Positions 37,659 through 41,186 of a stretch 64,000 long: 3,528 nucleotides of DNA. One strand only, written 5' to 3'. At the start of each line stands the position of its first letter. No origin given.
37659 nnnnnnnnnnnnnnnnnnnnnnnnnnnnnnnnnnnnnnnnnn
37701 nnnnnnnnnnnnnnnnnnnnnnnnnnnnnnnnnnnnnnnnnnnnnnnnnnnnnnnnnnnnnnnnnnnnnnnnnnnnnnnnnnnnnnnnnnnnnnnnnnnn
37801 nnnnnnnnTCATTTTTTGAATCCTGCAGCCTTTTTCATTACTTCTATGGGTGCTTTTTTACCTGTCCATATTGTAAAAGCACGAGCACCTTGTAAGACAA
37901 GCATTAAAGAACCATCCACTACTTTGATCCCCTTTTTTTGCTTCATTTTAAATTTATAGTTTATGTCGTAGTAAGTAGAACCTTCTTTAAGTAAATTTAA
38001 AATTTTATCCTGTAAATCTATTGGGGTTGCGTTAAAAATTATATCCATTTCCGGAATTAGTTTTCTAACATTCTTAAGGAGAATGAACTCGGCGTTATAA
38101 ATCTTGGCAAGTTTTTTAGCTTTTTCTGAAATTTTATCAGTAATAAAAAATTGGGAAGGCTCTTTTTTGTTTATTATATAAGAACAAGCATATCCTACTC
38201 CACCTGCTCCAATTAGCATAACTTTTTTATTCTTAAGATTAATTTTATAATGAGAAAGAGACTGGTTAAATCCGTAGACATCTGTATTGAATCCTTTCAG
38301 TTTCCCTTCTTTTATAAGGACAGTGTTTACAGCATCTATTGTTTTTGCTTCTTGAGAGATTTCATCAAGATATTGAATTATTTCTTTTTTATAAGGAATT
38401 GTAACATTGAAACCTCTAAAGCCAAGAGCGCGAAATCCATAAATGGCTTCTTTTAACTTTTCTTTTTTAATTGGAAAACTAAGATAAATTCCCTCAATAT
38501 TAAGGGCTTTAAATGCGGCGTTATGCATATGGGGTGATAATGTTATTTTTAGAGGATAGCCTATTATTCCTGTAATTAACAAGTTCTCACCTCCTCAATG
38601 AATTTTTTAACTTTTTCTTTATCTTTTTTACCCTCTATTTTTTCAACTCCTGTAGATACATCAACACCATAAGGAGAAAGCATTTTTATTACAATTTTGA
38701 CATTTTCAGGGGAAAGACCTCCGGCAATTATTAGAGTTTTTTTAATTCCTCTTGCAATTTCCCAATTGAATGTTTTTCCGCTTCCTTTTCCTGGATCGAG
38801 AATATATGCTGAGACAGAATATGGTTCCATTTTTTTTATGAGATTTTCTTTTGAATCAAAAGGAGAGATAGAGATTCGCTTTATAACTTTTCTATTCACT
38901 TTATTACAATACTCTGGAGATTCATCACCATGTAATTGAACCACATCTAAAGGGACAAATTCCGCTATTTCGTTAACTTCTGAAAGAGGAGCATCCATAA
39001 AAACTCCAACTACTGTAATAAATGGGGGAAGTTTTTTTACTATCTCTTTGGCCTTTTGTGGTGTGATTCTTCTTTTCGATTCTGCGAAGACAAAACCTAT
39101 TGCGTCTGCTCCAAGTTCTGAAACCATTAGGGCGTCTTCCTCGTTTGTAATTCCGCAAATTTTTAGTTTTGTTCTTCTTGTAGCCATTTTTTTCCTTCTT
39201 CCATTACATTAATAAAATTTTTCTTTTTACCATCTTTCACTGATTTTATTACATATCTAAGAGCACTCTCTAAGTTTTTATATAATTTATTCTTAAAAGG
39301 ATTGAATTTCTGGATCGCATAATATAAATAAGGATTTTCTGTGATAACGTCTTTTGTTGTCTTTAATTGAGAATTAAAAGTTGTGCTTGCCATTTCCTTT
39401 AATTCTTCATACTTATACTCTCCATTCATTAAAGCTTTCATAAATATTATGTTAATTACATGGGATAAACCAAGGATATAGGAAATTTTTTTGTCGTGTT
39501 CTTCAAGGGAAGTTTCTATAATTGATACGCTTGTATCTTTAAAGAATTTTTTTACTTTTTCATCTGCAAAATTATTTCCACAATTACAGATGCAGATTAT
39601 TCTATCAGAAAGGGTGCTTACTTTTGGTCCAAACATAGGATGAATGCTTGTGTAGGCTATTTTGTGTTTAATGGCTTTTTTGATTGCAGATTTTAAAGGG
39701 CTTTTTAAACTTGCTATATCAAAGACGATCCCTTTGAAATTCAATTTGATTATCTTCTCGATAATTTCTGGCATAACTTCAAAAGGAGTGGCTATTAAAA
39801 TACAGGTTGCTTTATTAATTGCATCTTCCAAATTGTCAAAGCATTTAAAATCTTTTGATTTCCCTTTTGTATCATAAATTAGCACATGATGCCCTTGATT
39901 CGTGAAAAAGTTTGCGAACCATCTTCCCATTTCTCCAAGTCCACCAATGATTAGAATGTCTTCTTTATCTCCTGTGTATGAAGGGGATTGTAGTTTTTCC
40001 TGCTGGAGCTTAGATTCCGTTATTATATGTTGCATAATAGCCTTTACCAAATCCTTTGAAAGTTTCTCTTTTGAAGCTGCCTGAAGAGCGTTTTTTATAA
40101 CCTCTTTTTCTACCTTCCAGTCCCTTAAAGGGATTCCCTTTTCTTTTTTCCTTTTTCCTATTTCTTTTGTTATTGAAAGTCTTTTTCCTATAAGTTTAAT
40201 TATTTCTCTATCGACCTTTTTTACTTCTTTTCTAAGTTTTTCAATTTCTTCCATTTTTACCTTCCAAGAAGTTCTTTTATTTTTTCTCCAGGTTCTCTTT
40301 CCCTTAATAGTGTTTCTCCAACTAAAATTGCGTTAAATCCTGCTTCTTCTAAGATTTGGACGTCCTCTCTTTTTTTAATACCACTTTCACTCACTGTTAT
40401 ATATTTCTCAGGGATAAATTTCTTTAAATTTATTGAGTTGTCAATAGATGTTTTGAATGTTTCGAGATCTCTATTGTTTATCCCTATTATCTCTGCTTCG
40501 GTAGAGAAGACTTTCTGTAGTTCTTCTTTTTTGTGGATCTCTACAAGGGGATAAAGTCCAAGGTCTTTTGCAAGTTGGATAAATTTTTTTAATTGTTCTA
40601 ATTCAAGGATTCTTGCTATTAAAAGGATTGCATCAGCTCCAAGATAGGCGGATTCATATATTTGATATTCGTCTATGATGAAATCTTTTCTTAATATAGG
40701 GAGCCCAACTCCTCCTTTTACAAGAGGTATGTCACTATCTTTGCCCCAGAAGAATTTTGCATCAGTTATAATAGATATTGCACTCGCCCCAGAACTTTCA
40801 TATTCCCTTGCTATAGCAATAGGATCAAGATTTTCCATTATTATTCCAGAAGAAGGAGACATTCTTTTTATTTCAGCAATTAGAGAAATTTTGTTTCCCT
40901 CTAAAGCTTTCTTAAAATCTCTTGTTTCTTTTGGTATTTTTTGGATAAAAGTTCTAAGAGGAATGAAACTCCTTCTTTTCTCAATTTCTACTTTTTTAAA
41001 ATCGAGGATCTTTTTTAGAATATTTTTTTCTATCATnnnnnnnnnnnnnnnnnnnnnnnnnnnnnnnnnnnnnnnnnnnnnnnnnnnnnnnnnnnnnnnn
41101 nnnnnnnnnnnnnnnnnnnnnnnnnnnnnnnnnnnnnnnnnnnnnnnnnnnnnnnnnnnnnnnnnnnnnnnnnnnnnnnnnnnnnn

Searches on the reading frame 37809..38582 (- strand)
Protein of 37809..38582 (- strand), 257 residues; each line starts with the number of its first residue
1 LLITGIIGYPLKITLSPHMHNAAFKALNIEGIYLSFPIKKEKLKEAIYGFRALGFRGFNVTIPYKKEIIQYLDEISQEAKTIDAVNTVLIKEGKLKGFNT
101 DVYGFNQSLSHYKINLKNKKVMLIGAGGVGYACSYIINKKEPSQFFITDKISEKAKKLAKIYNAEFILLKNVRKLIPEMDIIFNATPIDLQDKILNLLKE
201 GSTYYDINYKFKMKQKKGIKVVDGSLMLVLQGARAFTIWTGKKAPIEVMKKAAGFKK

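Call 76: search_protein_families(library=pfam, proteins=[window:37809-38582:-], max_evalue=0.00001)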
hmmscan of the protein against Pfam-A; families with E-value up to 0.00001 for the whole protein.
window:37809-38582:- (257 aa): 3 families
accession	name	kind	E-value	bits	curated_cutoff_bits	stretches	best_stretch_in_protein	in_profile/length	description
PF08501.16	Shikimate_dh_N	-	4.2e-30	104.3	27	1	6-88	1-83/83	Shikimate dehydrogenase substrate binding domain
PF18317.6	SDH_C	-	5.6e-12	45.6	25.8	1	227-253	4-30/31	Shikimate 5'-dehydrogenase C-terminal domain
PF01488.26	Shikimate_DH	-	4.7e-10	40.1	24.3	1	115-186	9-83/138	Shikimate / quinate 5-dehydrogenase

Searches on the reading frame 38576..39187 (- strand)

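Call 76: search_protein_families(library=pfam, proteins=[window:38576-39187:-], max_evalue=0.00001)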
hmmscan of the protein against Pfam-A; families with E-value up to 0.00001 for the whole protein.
window:38576-39187:- (203 aa): 1 family
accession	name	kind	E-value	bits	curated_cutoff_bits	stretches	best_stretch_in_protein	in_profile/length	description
PF00697.28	PRAI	-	1.5e-48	165.6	22.7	1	9-198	2-192/193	N-(5'phosphoribosyl)anthranilate (PRA) isomerase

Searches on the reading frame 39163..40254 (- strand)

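Call 76: search_protein_families(library=pfam, proteins=[window:39163-40254:-], max_evalue=0.00001)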
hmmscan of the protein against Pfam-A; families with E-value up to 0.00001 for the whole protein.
window:39163-40254:- (363 aa): 3 families
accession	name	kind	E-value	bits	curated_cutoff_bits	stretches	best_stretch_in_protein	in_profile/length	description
PF01817.26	CM_2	-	2.5e-18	66.5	27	1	7-86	1-80/80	Chorismate mutase type II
PF02153.23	PDH_N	-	4.2e-11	43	26.5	1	140-213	34-118/154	Prephenate dehydrogenase, nucleotide-binding domain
PF20463.3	PDH_C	-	3.8e-09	37.2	22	1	251-352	3-101/102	Prephenate dehydrogenase, dimerization domain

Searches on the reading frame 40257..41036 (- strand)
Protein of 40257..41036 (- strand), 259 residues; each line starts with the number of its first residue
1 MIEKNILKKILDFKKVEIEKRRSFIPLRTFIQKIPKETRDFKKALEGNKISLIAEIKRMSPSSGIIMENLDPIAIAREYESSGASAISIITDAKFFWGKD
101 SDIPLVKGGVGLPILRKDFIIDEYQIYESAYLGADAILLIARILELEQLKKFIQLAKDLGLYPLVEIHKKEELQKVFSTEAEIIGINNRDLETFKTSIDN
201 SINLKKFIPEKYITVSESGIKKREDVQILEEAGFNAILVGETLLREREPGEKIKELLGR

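Call 76: search_protein_families(library=pfam, proteins=[window:40257-41036:-], max_evalue=0.00001)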
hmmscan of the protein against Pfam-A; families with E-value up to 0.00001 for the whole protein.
window:40257-41036:- (259 aa): 1 family
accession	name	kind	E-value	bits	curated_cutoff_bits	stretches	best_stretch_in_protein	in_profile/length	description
PF00218.27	IGPS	-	5.2e-80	268.7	27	1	7-256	1-254/254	Indole-3-glycerol phosphate synthase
